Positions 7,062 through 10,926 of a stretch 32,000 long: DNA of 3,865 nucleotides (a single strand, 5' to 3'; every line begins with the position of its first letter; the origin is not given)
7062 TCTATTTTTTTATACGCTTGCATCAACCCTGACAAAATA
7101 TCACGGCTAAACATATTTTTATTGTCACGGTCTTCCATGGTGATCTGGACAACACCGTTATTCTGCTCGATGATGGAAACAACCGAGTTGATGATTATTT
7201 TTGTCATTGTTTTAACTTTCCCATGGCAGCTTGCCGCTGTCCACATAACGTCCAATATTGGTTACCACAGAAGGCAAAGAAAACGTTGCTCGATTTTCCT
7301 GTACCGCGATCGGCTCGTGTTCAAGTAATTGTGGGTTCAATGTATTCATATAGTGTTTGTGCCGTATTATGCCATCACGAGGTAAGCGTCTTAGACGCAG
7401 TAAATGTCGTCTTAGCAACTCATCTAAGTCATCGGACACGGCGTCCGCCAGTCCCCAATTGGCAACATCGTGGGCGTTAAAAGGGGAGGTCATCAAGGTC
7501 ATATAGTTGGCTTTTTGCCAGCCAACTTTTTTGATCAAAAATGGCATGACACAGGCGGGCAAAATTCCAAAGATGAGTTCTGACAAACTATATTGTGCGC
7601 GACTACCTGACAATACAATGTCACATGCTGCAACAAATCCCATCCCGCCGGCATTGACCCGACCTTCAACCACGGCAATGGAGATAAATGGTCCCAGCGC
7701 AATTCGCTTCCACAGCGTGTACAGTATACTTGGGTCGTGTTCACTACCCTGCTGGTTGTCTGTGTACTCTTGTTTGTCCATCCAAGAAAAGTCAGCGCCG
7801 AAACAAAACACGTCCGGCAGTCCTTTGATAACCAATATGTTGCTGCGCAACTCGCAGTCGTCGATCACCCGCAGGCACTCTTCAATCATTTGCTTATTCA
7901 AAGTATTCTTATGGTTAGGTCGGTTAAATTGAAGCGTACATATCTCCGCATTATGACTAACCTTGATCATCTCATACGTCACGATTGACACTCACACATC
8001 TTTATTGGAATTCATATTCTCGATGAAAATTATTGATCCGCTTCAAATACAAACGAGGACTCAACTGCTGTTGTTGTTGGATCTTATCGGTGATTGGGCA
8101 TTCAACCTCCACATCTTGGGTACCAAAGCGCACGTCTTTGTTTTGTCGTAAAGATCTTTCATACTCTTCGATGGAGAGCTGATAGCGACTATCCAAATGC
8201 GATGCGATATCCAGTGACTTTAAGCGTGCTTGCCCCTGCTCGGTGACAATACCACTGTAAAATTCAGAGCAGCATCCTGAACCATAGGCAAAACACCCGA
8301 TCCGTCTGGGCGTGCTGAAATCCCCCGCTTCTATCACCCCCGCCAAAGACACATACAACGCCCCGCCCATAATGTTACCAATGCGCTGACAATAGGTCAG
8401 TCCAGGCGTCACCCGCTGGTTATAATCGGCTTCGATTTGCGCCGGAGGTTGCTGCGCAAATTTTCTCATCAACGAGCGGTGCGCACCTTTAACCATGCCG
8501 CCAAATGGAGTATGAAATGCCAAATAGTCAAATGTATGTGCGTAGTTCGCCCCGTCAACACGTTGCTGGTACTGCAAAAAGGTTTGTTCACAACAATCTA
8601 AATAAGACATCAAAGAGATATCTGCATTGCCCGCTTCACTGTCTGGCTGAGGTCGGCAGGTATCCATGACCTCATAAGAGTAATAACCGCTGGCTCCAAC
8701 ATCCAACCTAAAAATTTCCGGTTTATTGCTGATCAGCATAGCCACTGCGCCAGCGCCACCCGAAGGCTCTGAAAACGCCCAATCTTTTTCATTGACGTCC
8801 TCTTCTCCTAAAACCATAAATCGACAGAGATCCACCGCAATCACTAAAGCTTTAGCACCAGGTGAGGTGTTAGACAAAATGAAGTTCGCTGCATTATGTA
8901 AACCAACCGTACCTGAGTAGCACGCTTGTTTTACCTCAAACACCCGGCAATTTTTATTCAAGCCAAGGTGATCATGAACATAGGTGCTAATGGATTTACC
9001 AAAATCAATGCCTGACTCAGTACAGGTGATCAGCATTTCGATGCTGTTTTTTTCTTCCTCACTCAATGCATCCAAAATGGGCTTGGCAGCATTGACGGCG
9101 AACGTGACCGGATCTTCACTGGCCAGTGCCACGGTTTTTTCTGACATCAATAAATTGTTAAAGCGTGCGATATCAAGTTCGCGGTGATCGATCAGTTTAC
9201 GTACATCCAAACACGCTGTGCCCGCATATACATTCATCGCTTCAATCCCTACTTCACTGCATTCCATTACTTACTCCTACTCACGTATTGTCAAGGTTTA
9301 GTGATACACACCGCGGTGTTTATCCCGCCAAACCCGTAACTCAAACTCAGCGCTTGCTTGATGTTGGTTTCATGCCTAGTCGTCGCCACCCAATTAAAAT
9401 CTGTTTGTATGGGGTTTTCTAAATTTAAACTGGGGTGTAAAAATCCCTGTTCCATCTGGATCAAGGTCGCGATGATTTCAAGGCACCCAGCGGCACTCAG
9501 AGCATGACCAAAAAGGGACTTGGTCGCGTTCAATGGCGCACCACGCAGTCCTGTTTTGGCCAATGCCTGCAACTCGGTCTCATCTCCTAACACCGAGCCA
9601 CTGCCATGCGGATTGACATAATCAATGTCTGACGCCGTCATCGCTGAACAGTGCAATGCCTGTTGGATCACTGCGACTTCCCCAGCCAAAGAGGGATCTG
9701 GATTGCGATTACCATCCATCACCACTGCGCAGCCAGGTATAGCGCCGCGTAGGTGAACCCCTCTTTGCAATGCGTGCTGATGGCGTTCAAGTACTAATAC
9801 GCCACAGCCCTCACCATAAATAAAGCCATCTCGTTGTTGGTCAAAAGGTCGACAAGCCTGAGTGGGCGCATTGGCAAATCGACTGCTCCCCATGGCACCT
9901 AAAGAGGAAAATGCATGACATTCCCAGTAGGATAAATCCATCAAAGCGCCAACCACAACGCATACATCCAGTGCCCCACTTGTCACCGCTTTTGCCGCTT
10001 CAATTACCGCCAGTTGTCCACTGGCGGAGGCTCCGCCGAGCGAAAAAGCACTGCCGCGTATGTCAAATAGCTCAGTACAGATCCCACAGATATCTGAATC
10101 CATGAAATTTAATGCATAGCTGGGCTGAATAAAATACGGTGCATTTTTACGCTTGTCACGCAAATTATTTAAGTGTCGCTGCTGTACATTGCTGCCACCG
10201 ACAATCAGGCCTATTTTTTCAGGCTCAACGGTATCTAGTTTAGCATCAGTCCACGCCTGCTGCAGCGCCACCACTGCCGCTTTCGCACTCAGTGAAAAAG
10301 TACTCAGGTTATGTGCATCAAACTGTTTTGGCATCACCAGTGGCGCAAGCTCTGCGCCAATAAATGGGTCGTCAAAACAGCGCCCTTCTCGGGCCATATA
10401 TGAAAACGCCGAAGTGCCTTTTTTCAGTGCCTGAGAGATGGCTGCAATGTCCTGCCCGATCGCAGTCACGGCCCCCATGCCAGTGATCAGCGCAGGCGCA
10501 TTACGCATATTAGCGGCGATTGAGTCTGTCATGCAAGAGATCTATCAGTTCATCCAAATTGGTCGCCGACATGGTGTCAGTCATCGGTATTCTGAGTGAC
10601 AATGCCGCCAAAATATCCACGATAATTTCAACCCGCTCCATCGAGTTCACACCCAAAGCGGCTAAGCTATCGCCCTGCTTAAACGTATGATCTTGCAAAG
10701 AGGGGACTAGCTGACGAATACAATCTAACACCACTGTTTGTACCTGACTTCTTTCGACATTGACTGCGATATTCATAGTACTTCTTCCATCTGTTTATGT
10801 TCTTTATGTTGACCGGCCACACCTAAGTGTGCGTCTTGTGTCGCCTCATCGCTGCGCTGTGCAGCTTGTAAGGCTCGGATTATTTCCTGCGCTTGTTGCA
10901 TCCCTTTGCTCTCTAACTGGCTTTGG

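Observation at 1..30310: Pseudomonic-acid (mupirocin/thiomarinol) class trans-AT PKS cluster with an embedded IleRS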

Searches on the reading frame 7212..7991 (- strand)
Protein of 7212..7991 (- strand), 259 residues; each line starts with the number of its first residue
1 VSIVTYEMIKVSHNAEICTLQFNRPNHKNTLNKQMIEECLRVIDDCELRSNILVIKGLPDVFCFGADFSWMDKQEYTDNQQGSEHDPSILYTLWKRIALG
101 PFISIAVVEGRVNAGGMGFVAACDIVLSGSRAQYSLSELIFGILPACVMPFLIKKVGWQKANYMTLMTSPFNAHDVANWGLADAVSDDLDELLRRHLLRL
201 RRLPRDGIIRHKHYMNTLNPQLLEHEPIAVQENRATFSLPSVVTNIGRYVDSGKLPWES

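Call 6: search_protein_families(library=pfam, proteins=[window:7212-7991:-], max_evalue=0.01)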
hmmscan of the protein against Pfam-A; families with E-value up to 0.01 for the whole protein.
window:7212-7991:- (259 aa): 2 families
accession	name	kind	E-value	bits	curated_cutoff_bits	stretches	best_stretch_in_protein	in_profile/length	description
PF00378.25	ECH_1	-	5.3e-45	154.1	27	1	14-257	3-248/251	Enoyl-CoA hydratase/isomerase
PF16113.10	ECH_2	-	6.6e-17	62.4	27.2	1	19-199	3-186/335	Enoyl-CoA hydratase/isomerase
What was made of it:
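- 7212..7991 (-): tmlJ (ECH1 of the beta-branching cassette). Pfam ECH_1 (call 6).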

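Call 50: search_protein_families(library=ncbifam, proteins=[window:7212-7991:-], max_evalue=0.00001)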
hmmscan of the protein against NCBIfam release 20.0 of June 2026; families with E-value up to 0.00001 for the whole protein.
window:7212-7991:- (259 aa): 61 families (the best 25 are shown)
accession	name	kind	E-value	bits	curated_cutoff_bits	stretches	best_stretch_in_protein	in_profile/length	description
NF005498.0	PRK07112.1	equivalog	8.4e-102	340.1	250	1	3-259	3-257/258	enoyl-CoA hydratase/isomerase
NF005675.0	PRK07468.1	equivalog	1.3e-26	94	350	1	6-197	3-198/262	crotonase/enoyl-CoA hydratase family protein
NF005879.0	PRK07827.1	equivalog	7e-26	91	283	1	7-214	7-215/261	enoyl-CoA hydratase family protein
NF004227.0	PRK05674.1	equivalog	3.3e-25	89.3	426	1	9-183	7-183/271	gamma-carboxygeranoyl-CoA hydratase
NF006588.0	PRK09120.1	equivalog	5.2e-24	84.9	276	1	6-184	7-188/276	p-hydroxycinnamoyl CoA hydratase/lyase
NF004525.0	PRK05870.1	equivalog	2e-23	83.6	285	1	6-220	2-215/249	enoyl-CoA hydratase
NF051848.1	EnCoAHydtEchA19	equivalog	2e-23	83.3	400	1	9-190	2-185/258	enoyl-CoA hydratase EchA19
NF005864.0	PRK07799.1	equivalog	1.7e-18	66.8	316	1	10-190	11-193/266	crotonase/enoyl-CoA hydratase family protein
NF007239.0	PRK09674.1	equivalog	1.8e-18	66.9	371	1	10-187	7-181/257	2,3-dehydroadipyl-CoA hydratase PaaF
NF006007.0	PRK08138.1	subfamily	8.9e-18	64.6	355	1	8-192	9-190/261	enoyl-CoA hydratase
NF005699.0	PRK07509.1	equivalog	9.3e-18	64.8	249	1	6-188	3-191/267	crotonase/enoyl-CoA hydratase family protein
NF005804.0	PRK07659.1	equivalog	1e-17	64.5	311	1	6-224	5-223/260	enoyl-CoA hydratase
NF004840.0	PRK06190.1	equivalog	1.7e-17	63.9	253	1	7-194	4-189/260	enoyl-CoA hydratase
NF004517.0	PRK05862.1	equivalog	5.7e-17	62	396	1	5-185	2-179/257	enoyl-CoA hydratase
NF006008.0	PRK08139.1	equivalog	6.4e-16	58.7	313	1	7-186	11-189/266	enoyl-CoA hydratase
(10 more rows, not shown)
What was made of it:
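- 7212..7991 (-): NCBIfam NF005498 above cut-off (call 50).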

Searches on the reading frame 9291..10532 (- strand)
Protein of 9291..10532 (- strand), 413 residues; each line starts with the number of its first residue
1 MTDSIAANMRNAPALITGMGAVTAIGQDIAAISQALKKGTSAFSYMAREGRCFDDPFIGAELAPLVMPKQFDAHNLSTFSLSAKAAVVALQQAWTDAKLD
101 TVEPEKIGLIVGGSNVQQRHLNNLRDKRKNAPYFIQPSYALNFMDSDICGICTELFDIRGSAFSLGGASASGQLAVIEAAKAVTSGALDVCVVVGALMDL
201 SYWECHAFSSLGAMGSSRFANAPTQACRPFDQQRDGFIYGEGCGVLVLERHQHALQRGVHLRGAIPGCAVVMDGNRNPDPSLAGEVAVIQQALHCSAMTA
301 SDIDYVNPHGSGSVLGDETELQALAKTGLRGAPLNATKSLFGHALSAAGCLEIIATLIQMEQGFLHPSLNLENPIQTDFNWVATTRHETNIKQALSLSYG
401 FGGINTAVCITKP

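Call 6: search_protein_families(library=pfam, proteins=[window:9291-10532:-], max_evalue=0.01)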
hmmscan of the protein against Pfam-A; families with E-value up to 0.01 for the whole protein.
window:9291-10532:- (413 aa): 2 families
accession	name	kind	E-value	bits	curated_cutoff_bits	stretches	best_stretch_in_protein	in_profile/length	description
PF00109.32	ketoacyl-synt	-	2.9e-32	112.7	20.8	1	15-254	5-252/252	Beta-ketoacyl synthase, N-terminal domain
PF02801.28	Ketoacyl-synt_C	-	1.3e-26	93.3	20.8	1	264-372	3-119/119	Beta-ketoacyl synthase, C-terminal domain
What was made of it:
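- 9291..10532 (-): tmlG (decarboxylating KS with active-site Cys replaced by Ser). Pfam KS (call 6).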

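Call 50: search_protein_families(library=ncbifam, proteins=[window:9291-10532:-], max_evalue=0.00001)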
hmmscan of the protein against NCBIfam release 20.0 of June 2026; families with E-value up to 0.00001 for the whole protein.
window:9291-10532:- (413 aa): 19 families
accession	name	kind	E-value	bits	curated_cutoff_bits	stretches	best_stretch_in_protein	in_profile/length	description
NF005490.0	PRK07103.1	equivalog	1.3e-171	571.2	445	1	12-412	4-412/414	polyketide beta-ketoacyl:acyl carrier protein synthase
TIGR03150.1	fabF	equivalog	4.9e-67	226.4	493.75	1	15-410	4-406/407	beta-ketoacyl-ACP synthase II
NF005589.0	PRK07314.1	subfamily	3.4e-65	220.4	387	1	15-411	7-410/413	beta-ketoacyl-ACP synthase II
NF004970.0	PRK06333.1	subfamily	1.7e-59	201.7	525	1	15-410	7-419/424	beta-ketoacyl-ACP synthase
NF005935.0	PRK07967.1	equivalog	1.1e-58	199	630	1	14-411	4-402/406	beta-ketoacyl-ACP synthase I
NF006587.0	PRK09116.1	equivalog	4.8e-55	187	470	1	15-411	5-405/408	beta-ketoacyl-ACP synthase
NF006274.0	PRK08439.1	equivalog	4e-51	174.1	621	1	15-412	5-405/406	beta-ketoacyl-ACP synthase II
NF005916.1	PRK07910.1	equivalog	2.2e-48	165.2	560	1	14-410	14-415/418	KasA/KasB family beta-ketoacyl-ACP synthase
NF004618.0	PRK05952.1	equivalog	3.7e-48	164.3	455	1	15-412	5-382/384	beta-ketoacyl-ACP synthase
NF005076.0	PRK06501.1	equivalog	1.8e-47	162.2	629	1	15-412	14-422/425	beta-ketoacyl-ACP synthase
NF058662.1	cispenta_AmcF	equivalog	1.6e-46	159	325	1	14-410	2-367/369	cispentacin biosynthesis acyltransferase subunit AmcF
NF006618.0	PRK09185.1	subfamily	6.1e-44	150.6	407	1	13-411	4-391/394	beta-ketoacyl-ACP synthase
NF006434.0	PRK08722.1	equivalog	6.8e-39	133.9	759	1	14-410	6-411/414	beta-ketoacyl-ACP synthase II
NF045894.1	PKS_plus_SDR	equivalog_domain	5.1e-32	110.5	1740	1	150-376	154-381/1515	type I polyketide synthase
NF040607.1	mycolic_Pks13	equivalog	8.6e-30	103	2100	1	102-377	210-484/1680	polyketide synthase Pks13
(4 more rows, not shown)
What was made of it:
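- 9291..10532 (-): NCBIfam NF005490 above cut-off (call 50).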

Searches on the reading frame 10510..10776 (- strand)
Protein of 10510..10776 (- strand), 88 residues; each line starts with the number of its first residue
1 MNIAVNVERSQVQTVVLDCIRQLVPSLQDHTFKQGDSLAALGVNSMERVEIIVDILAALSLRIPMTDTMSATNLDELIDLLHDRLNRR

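Call 6: search_protein_families(library=pfam, proteins=[window:10510-10776:-], max_evalue=0.01)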
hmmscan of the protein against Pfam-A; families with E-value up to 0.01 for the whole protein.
window:10510-10776:- (88 aa): 1 family
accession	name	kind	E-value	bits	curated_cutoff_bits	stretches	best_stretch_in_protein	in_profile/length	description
PF00550.31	PP-binding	-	3e-06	27.8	20.8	1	32-81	18-67/67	Phosphopantetheine attachment site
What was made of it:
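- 10510..10776 (-): tacpC (donor ACP of the HCS cassette). Pfam PP-binding (call 6).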
